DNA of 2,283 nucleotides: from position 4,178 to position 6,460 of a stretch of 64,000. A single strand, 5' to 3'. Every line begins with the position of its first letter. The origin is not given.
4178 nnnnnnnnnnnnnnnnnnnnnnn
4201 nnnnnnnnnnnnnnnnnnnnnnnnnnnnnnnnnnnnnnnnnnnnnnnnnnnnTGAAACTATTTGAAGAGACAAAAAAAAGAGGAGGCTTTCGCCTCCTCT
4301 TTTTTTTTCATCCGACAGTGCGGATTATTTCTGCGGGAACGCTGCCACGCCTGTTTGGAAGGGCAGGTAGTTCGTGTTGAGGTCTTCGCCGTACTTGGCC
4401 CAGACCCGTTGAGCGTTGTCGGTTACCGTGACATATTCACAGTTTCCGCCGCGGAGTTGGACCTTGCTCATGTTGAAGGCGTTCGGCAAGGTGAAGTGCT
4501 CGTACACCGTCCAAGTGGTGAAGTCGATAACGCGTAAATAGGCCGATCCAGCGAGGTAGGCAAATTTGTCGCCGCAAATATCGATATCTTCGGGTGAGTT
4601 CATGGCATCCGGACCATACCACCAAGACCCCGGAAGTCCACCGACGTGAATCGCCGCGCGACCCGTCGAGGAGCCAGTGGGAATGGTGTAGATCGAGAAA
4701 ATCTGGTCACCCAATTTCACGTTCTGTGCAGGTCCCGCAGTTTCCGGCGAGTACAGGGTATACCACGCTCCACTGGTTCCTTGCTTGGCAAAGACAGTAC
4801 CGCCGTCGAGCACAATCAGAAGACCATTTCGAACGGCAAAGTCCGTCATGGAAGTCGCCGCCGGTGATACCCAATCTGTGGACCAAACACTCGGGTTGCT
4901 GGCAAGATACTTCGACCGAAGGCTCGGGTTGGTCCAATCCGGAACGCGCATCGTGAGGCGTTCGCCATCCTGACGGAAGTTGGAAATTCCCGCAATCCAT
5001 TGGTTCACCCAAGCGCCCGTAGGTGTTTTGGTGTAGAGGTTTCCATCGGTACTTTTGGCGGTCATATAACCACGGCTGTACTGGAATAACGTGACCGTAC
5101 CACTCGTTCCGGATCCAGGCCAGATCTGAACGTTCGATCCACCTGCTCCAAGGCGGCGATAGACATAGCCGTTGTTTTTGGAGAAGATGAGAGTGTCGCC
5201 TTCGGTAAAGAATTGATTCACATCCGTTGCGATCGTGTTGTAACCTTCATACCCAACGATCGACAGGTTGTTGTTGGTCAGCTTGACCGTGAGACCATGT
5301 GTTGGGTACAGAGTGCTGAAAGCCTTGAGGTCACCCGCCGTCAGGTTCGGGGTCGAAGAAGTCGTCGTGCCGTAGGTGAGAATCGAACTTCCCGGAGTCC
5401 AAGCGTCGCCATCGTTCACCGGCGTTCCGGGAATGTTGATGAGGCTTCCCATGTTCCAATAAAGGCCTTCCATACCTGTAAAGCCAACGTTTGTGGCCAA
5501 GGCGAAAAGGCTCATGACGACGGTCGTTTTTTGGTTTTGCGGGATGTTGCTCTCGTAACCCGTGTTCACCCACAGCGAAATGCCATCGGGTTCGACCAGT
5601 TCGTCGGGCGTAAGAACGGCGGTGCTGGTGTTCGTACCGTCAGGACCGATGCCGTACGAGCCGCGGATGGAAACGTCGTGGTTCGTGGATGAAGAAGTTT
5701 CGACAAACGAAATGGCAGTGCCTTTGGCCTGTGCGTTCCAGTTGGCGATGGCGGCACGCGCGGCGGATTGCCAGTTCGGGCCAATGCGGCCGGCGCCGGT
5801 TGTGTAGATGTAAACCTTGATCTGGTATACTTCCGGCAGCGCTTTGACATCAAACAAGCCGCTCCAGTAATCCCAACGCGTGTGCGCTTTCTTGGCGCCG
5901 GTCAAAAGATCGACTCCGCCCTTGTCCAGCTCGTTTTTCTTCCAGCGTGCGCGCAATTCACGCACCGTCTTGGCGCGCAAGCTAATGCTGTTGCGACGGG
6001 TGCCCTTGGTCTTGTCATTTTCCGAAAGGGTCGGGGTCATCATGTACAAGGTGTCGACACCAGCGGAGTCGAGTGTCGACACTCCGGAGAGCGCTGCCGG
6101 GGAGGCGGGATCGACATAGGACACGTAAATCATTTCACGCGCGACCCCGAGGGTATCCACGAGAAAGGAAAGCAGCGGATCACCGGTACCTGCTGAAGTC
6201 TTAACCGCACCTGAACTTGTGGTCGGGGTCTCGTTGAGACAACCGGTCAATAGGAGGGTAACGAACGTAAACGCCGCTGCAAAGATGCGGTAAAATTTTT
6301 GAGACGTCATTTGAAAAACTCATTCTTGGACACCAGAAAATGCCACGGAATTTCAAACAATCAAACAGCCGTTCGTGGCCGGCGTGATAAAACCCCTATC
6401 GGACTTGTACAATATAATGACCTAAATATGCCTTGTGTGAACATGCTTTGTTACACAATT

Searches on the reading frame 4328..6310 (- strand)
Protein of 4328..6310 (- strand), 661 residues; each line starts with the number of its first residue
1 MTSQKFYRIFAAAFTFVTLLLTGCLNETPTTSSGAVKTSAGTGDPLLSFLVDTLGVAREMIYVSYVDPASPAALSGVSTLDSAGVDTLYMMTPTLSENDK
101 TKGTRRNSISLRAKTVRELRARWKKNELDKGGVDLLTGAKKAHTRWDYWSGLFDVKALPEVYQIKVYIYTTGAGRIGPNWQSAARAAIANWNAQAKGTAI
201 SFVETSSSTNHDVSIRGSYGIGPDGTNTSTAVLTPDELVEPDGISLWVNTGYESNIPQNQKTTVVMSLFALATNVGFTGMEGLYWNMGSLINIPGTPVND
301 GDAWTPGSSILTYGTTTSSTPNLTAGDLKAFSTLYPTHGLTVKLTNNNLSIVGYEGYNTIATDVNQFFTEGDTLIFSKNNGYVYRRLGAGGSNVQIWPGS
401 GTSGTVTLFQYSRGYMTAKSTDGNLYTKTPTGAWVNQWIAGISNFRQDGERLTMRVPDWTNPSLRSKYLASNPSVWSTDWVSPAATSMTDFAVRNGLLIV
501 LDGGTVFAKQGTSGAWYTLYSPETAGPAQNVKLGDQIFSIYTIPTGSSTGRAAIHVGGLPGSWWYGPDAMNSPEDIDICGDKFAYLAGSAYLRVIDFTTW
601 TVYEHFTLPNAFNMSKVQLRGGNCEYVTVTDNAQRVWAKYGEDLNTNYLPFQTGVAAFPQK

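Call 5: search_protein_families(library=pfam, proteins=[window:4328-6310:-], max_evalue=1)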
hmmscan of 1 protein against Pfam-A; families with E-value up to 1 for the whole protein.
window:4328-6310:- (661 aa): 0 families

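Call 6: search_protein_families(library=ncbifam, proteins=[window:4328-6310:-], max_evalue=1)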
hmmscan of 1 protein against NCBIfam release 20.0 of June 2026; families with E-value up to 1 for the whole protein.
window:4328-6310:- (661 aa): 0 families

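Call 7: find_homologous_proteins(query=window:4328-6310:-, max_evalue=0.001)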
Query window:4328-6310:- (661 aa): 17 proteins with E <= 0.001 among 8000 candidates.
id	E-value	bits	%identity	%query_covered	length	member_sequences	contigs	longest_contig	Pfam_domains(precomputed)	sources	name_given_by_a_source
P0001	0.0e+0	1508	100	100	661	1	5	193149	-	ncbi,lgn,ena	-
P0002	0.0e+0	1085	71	100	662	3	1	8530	-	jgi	jgi:hypothetical protein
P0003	1.3e-155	538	42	99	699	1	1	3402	-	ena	-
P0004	1.3e-152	528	43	100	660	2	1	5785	-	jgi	jgi:hypothetical protein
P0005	4.6e-150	519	43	98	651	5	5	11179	-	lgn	-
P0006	6.0e-150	519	43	100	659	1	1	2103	-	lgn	-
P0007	1.2e-148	515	44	100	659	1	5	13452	-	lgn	-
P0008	6.1e-147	509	41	100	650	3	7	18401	-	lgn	-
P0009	2.5e-143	497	41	100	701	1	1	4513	-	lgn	-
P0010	1.0e-139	485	41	98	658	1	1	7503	-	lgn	-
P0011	2.2e-119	418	38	99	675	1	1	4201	-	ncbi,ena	-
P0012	5.4e-116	407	38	99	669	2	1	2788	-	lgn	-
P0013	1.8e-115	405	36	96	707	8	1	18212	-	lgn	-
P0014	9.1e-115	403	38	95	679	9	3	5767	-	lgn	-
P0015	1.2e-107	379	39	98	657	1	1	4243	-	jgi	jgi:hypothetical protein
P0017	1.3e-98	349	49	58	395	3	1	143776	-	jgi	-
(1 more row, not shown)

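Call 8: search_solved_structures(query=window:4328-6310:-, max_evalue=10)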
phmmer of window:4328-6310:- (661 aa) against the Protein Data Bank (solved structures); distinct sequences matched with E-value up to 10: 0.

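Call 17: find_related_loci(query=A1, collection=genome_contigs, flank=10000)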
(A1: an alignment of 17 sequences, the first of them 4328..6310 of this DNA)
Query A1 (661 aa) in genome_contigs; peptide patterns used: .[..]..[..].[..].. (x = any residue, [..] = any of these).
41 stretches matched a pattern; 5 encode a relative of the query (tblastn E <= 1e-3); 5 distinct loci.
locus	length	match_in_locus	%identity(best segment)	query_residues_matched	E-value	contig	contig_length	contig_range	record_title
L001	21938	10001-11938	43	1-660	9e-160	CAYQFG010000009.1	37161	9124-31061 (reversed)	MAG TPA_asm: uncultured Bifidobacterium sp. isolate SRP220891_co3_391 genome assembly, contig: NODE_1058_length_37161_co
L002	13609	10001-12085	41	3-661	3e-158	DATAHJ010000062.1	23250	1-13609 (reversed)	MAG TPA_asm: Fibrobacteria bacterium isolate SMAG_U6852 k141_3023777, whole genome shotgun sequence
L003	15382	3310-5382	39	4-661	7e-144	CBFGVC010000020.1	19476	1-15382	MAG TPA_asm: uncultured Fibrobacteria bacterium isolate SRR17295757_maxbin2_22 genome assembly, contig: ERZ23398518.2976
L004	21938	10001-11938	41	1-660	8e-157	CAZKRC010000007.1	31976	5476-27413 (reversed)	MAG TPA_asm: uncultured Bifidobacterium sp. isolate SRP220891_co3_272 genome assembly, contig: NODE_1428_length_31976_co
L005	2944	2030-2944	47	1-307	5e-83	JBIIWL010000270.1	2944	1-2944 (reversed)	MAG: Fibrobacteria bacterium isolate ME2005-04-11_3300042883_group2_bin29 Rohwer_bin1431_scaffold_58914_c1, whole genome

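Call 19: find_encoding_contigs(protein=P0001, flank=10000, max_places=6)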
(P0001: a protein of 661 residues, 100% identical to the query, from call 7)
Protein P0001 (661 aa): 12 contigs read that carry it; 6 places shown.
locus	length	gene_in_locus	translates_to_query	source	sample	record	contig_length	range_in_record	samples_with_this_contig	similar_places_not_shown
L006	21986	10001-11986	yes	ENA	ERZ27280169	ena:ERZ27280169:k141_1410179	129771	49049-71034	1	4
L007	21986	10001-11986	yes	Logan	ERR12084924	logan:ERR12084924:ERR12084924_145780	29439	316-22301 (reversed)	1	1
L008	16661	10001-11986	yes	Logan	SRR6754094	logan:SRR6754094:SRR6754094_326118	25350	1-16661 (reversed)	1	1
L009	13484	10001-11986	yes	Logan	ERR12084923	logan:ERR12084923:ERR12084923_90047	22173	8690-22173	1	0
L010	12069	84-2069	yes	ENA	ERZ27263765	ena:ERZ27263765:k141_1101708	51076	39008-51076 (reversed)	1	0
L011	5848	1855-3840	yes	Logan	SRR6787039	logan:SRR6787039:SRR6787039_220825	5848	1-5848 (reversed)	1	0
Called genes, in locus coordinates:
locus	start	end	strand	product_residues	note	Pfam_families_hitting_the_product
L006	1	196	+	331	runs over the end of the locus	PF01370:Epimerase, PF16363:GDP_Man_Dehyd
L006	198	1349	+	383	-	PF00953:Glycos_transf_4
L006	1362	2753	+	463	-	PF01704:UDPGP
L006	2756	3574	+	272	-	-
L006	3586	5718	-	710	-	PF17804:TSP_NTD, PF00595:PDZ (weak), PF03572:Peptidase_S41, PF11818:DUF3340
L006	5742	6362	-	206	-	-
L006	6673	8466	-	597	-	PF20067:SSL_N (faint), PF07995:GSDH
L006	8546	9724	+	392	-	PF17785:PUA_3, PF10672:Methyltrans_SAM, PF03602:Cons_hypoth95, PF05175:MTS (weak), PF13847:Methyltransf_31 (weak)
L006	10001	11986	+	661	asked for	-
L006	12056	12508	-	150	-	PF13588:HSDR_N_2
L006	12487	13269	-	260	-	PF07291:MauE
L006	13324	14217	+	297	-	PF02219:MTHFR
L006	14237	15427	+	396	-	PF00155:Aminotran_1_2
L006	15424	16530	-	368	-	PF04055:Radical_SAM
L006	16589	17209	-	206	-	PF00578:AhpC-TSA, PF08534:Redoxin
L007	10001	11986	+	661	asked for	-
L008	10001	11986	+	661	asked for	-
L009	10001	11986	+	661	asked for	-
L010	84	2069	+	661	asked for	-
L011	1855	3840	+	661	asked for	-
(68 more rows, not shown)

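Call 22: predict_structure(alignment_id=A1)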
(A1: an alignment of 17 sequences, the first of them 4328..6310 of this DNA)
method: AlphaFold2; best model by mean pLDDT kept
length: 661 residues; sequences in the alignment: 17
mean_pLDDT: 75.5   pTM: 0.62
mean pLDDT of the five models: 75.5, 74.4, 72.1, 69.1, 69.0
residues with pLDDT >= 90: 139; 70-90: 337; 50-70: 102; < 50: 83
segments of 3 or more residues with pLDDT < 50: 1-8, 18-42, 68-84, 128-150, 286-291
pLDDT, mean of each block of 10 residues (from residue 1): 42 49 33 27 65 73 61 37 56 80 82 74 56 32 40 57 83 83 93 79 86 84 81 69 79 85 89 73 52 59 81 78 78 66 90 74 90 88 87 89 89 91 90 87 87 87 90 81 88 90 92 86 87 90 88 89 87 89 86 88 69 78 76 78 59 80 67
secondary structure, 60 per line:
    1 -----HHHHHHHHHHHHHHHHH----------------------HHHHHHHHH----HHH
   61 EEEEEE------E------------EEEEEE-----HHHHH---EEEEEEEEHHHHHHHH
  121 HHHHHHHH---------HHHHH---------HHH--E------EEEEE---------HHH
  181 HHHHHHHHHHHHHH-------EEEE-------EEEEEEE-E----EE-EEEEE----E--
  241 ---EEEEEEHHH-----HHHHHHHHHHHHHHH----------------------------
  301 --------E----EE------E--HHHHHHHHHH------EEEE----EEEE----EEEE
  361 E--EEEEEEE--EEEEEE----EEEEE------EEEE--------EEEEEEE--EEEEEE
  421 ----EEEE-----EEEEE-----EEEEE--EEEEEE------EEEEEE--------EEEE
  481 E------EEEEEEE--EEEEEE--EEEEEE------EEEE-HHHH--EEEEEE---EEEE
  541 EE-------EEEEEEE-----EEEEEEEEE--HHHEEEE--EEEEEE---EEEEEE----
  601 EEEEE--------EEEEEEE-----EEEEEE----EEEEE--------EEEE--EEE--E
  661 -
elements in order: H6-22 H45-53 E61-66 E86-91 H97-101 E105-112 H113-128 H138-142 E164-168 H178-194 E202-205 E213-219 E229-233 E244-249 H258-272 H325-334 E341-344 E349-352 E357-361 E364-370 E373-378 E383-387 E394-397 E406-412 E415-420 E425-428 E434-438 E444-448 E451-456 E463-468 E477-481 E488-494 E497-502 E505-510 E517-520 H522-525 E528-533 E537-542 E550-556 E562-570 E576-579 E582-587 E591-596 E601-605 E614-620 E626-631 E636-640 E649-652 E655-657

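Call 27: search_protein_representatives(alignment_id=A1)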
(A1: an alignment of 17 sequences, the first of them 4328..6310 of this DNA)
Query: 17 sequences, 655 profile positions. Proteins with E-value up to 0.001 (for the whole library): 46; up to 1e-10: 26; up to 1e-30: 22. The best 46 are listed.
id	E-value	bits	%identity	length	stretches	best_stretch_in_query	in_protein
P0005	0.0e+00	1020.1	-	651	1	1-654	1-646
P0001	1.8e-279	945.1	-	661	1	1-654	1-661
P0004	3.6e-276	934.2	-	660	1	1-654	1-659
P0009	3.8e-263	891.2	-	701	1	5-654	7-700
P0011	2.0e-257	872.3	-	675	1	1-651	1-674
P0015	3.4e-251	851.7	-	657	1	6-654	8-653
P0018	9.2e-230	780.9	-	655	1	11-654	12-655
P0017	2.4e-177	607.7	-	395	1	1-398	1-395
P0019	5.7e-152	523.8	-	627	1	1-654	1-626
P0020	2.5e-129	449.0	-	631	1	10-654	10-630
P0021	1.3e-122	426.8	-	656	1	6-648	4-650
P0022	2.0e-111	389.9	-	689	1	11-654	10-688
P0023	4.4e-110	385.5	-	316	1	347-653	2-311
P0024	4.0e-109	382.3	-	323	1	346-654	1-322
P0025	1.8e-95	337.1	-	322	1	344-653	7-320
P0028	3.1e-49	184.4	-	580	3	121-507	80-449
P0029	5.3e-48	180.3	-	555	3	114-510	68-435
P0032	1.3e-32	129.5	-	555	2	120-551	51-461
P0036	4.9e-11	58.2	-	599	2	409-549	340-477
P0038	3.2e-08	48.9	-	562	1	154-405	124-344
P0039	1.5e-07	46.7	-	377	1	153-337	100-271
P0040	4.7e-07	45.0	-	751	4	360-461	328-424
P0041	1.4e-06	43.4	-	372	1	153-396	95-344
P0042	3.1e-06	42.3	-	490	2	166-336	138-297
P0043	1.9e-05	39.7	-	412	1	152-333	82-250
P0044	2.8e-05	39.1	-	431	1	159-332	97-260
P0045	5.0e-05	38.3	-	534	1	150-332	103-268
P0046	7.7e-05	37.7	-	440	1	145-333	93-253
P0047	8.0e-05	37.6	-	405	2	154-332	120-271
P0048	1.5e-04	36.8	-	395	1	158-332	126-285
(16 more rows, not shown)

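Call 28: search_protein_families(library=pfam, proteins=[P0038, P0039, P0041, P0042, P0043, P0044, P0045, P0046, P0047, P0048], max_evalue=0.01)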
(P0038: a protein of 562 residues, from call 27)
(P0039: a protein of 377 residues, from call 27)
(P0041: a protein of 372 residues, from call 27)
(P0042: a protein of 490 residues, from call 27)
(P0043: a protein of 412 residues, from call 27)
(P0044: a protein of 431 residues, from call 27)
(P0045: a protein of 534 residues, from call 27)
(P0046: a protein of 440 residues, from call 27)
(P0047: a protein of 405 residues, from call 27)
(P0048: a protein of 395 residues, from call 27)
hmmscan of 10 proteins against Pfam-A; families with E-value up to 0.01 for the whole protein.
P0038 (562 aa): 5 families
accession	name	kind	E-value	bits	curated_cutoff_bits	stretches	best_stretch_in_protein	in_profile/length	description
PF13517.12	FG-GAP_3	-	1.2e-22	80.7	26.9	4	346-403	1-60/61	FG-GAP-like repeat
PF12388.14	Peptidase_M57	-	1.1e-07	32.2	21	1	87-272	3-212/212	Dual-action HEIGH metallo-peptidase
PF00404.24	Dockerin_1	-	2.1e-07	31.5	22.9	0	338-356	29-47/57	Dockerin type I domain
PF01839.29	FG-GAP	-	4.4e-06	26.9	22.1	0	345-359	8-21/37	FG-GAP repeat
PF05572.19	Peptidase_M43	-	0.0017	18.7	23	1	198-236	51-91/152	Pregnancy-associated plasma protein-A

P0039 (377 aa): 5 families
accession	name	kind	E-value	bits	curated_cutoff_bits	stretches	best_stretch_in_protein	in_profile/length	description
PF12388.14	Peptidase_M57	-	8.1e-16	58.8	21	1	85-264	23-212/212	Dual-action HEIGH metallo-peptidase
PF00413.30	Peptidase_M10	-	1.1e-05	25.8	24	1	104-216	7-126/159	Matrixin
PF13688.12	Reprolysin_5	-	2.5e-05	25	27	1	125-241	80-185/196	Metallo-peptidase family M12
PF00801.26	PKD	-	0.0052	17.2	23.5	1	319-362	39-78/80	PKD domain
PF05572.19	Peptidase_M43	-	0.0092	16.4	23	0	169-245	37-115/152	Pregnancy-associated plasma protein-A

P0041 (372 aa): 3 families
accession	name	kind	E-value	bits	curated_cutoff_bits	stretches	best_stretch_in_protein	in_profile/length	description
PF12388.14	Peptidase_M57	-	3.1e-15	56.9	21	1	79-265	21-212/212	Dual-action HEIGH metallo-peptidase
PF00413.30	Peptidase_M10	-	3.3e-05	24.2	24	1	100-221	8-137/159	Matrixin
PF13688.12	Reprolysin_5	-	0.00097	19.9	27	1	171-238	131-191/196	Metallo-peptidase family M12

P0042 (490 aa): 5 families
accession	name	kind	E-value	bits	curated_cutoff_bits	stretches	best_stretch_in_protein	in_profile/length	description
PF12388.14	Peptidase_M57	-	1.1e-09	38.8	21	1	144-291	56-212/212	Dual-action HEIGH metallo-peptidase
PF00413.30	Peptidase_M10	-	9.9e-06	25.9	24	0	146-244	24-129/159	Matrixin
PF05572.19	Peptidase_M43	-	0.00092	19.6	23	1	195-268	36-114/152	Pregnancy-associated plasma protein-A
PF13688.12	Reprolysin_5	-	0.0012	19.6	27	1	215-273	133-191/196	Metallo-peptidase family M12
PF13582.12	Reprolysin_3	-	0.0049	17.8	22.4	0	207-240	91-123/123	Metallo-peptidase family M12B Reprolysin-like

P0043 (412 aa): 4 families
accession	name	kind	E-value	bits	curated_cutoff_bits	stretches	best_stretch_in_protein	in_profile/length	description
PF00413.30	Peptidase_M10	-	1.1e-08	35.6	24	1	85-203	5-127/159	Matrixin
PF12388.14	Peptidase_M57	-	2.6e-06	27.8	21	1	62-206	17-155/212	Dual-action HEIGH metallo-peptidase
PF13688.12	Reprolysin_5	-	0.0003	21.5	27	1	145-209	102-164/196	Metallo-peptidase family M12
PF05572.19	Peptidase_M43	-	0.004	17.5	23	1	169-223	54-110/152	Pregnancy-associated plasma protein-A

P0044 (431 aa): 4 families
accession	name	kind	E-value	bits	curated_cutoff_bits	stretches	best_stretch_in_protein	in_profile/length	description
PF12388.14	Peptidase_M57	-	3.2e-12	47.1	21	1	79-258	26-212/212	Dual-action HEIGH metallo-peptidase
PF13688.12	Reprolysin_5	-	0.0014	19.3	27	1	165-235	122-185/196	Metallo-peptidase family M12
PF00413.30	Peptidase_M10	-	0.0015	18.9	24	1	94-206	6-126/159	Matrixin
PF19408.5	PKD_6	-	0.0035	18.1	25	0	263-312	8-60/82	PKD-like domain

P0045 (534 aa): 8 families
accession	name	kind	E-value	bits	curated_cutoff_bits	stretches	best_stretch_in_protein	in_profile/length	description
PF13517.12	FG-GAP_3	-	2.9e-19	69.9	26.9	1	416-442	36-61/61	FG-GAP-like repeat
PF01839.29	FG-GAP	-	4.1e-16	58.9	22.1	1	429-442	7-20/37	FG-GAP repeat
PF12388.14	Peptidase_M57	-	1.7e-12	48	21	1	86-222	18-151/212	Dual-action HEIGH metallo-peptidase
PF08809.16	DUF1799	-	8.3e-12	45.6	26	0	394-412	23-41/80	Phage related hypothetical protein (DUF1799)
PF12256.14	TcdB_toxin_midN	-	0.00016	21.5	24.8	0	419-446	22-49/181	Insecticide toxin TcdB middle/N-terminal region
PF00413.30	Peptidase_M10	-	0.0013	19.1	24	0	121-223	18-127/159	Matrixin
PF01400.30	Astacin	-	0.0032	17.6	22.5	0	121-221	14-95/189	Astacin (Peptidase family M12A)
PF13688.12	Reprolysin_5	-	0.0068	17.1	27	0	137-226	71-163/196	Metallo-peptidase family M12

P0046 (440 aa): 7 families
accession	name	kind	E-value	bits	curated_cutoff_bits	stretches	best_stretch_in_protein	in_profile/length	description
PF12388.14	Peptidase_M57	-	1.8e-07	31.5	21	1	111-206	54-151/212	Dual-action HEIGH metallo-peptidase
PF00413.30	Peptidase_M10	-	3e-05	24.4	24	1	115-207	24-127/159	Matrixin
PF13688.12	Reprolysin_5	-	9.2e-05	23.2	27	1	158-210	109-163/196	Metallo-peptidase family M12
PF13582.12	Reprolysin_3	-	0.00083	20.3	22.4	1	176-205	95-123/123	Metallo-peptidase family M12B Reprolysin-like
PF05572.19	Peptidase_M43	-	0.0023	18.3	23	1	160-210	36-90/152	Pregnancy-associated plasma protein-A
PF13583.11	Reprolysin_4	-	0.0028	17.8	22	0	186-232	133-177/203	Metallo-peptidase family M12B Reprolysin-like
PF13574.12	Reprolysin_2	-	0.0035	17.7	27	1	180-233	114-175/195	Metallo-peptidase family M12B Reprolysin-like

P0047 (405 aa): 9 families
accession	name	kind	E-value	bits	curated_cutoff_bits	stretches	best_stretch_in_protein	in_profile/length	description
PF18885.6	DUF5648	-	4.6e-24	85.6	25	1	280-404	1-134/134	Domain of unknown function (DUF5648)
PF12388.14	Peptidase_M57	-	3.3e-09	37.2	21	1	80-228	3-151/212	Dual-action HEIGH metallo-peptidase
PF13688.12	Reprolysin_5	-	6.4e-06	27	27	1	193-258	119-196/196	Metallo-peptidase family M12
PF13583.11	Reprolysin_4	-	3.9e-05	23.8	22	1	207-265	132-192/203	Metallo-peptidase family M12B Reprolysin-like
PF00413.30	Peptidase_M10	-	0.00012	22.5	24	1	133-231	21-129/159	Matrixin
PF13582.12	Reprolysin_3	-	0.00017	22.6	22.4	1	138-227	34-123/123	Metallo-peptidase family M12B Reprolysin-like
PF05572.19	Peptidase_M43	-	0.00085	19.7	23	1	199-246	51-104/152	Pregnancy-associated plasma protein-A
PF13574.12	Reprolysin_2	-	0.0015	18.9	27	1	200-260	112-178/195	Metallo-peptidase family M12B Reprolysin-like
PF20914.2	DNA_pol_IIIA_C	-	0.0079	16.4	22.5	0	317-334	9-26/52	DNA polymerase III subunit alpha, C-terminal domain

P0048 (395 aa): 3 families
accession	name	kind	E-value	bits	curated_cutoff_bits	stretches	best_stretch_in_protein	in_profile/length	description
PF12388.14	Peptidase_M57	-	2.7e-07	31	21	1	117-240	32-150/212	Dual-action HEIGH metallo-peptidase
PF00413.30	Peptidase_M10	-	6.2e-05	23.4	24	1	143-244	25-129/159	Matrixin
PF13688.12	Reprolysin_5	-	0.0023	18.6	27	1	201-253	131-172/196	Metallo-peptidase family M12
